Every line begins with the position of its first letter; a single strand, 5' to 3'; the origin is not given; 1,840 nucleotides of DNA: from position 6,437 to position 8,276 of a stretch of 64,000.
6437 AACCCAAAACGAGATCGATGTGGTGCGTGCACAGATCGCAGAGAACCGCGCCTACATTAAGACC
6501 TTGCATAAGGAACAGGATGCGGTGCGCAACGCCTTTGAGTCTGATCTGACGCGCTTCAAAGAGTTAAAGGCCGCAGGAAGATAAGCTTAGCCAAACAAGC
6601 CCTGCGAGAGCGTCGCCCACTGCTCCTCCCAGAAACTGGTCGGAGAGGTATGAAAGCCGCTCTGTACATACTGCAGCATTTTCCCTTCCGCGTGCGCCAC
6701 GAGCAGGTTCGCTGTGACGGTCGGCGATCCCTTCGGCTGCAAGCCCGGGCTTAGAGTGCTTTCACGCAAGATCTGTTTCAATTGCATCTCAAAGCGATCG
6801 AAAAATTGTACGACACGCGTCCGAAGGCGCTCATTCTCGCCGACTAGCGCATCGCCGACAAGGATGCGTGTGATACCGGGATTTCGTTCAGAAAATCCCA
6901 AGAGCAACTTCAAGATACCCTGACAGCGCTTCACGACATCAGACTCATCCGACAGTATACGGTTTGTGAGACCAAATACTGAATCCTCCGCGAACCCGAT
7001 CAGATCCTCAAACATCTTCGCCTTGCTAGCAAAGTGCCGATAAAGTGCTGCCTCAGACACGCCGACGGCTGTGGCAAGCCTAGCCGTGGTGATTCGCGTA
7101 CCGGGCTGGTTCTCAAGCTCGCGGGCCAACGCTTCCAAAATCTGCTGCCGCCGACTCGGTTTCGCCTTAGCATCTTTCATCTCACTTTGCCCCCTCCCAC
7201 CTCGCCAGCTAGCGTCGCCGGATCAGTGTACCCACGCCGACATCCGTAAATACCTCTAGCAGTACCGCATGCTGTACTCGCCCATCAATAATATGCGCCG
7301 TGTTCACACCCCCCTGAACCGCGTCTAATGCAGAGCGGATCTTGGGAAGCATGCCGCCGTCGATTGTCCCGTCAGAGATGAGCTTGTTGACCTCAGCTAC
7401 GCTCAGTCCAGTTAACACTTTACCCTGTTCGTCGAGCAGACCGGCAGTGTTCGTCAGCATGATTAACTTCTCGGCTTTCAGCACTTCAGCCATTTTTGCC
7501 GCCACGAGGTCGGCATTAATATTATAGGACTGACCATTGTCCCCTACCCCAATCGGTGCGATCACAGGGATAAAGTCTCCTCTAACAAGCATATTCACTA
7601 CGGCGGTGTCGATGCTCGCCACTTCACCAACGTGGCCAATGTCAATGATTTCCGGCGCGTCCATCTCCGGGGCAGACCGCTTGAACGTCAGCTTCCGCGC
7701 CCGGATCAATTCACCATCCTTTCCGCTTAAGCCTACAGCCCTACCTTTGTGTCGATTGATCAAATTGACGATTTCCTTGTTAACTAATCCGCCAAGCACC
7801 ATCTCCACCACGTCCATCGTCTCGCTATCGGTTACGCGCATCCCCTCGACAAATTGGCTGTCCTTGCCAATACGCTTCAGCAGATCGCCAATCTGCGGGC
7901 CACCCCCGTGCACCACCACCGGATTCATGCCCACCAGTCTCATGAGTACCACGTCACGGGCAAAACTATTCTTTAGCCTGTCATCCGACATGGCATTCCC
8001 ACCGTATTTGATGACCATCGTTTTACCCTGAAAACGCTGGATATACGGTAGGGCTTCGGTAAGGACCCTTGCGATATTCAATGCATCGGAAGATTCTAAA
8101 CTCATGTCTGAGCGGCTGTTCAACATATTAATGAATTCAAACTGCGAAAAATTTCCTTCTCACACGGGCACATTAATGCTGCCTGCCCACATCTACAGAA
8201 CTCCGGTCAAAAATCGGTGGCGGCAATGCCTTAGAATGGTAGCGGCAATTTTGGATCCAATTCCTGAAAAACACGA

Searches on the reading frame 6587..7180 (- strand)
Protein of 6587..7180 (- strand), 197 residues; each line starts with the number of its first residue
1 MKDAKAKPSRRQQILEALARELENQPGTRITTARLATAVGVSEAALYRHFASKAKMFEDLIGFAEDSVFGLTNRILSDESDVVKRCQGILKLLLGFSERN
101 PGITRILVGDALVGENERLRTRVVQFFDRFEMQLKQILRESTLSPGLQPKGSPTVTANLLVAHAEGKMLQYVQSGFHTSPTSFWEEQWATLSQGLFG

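Call 80: search_protein_families(library=pfam, proteins=[window:6587-7180:-], max_evalue=0.00001)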
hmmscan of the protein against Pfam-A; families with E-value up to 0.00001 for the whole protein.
window:6587-7180:- (197 aa): 2 families
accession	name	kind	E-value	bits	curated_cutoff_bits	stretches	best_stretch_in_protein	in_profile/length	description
PF22276.1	SlmA-like_C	-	2.1e-35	121.7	27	1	82-193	3-114/117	Tetracyclin repressor-like, C-terminal domain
PF00440.29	TetR_N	-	8.5e-10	38.7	24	1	14-59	1-46/47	Bacterial regulatory proteins, tetR family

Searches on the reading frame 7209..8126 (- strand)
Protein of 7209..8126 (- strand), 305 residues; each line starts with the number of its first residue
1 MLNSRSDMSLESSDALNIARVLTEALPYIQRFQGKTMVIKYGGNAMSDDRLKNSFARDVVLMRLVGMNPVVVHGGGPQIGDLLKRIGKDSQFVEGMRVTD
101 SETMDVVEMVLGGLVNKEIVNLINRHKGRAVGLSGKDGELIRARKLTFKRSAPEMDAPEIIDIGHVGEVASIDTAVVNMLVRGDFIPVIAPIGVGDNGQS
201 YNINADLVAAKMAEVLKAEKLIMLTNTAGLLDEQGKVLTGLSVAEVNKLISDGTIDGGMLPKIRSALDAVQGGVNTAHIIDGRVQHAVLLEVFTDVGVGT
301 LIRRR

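Call 80: search_protein_families(library=pfam, proteins=[window:7209-8126:-], max_evalue=0.00001)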
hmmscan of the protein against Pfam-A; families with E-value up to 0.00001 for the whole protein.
window:7209-8126:- (305 aa): 1 family
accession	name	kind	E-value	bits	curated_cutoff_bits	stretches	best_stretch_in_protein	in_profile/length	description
PF00696.33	AA_kinase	-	7e-44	150.7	24.9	1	35-281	1-234/234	Amino acid kinase family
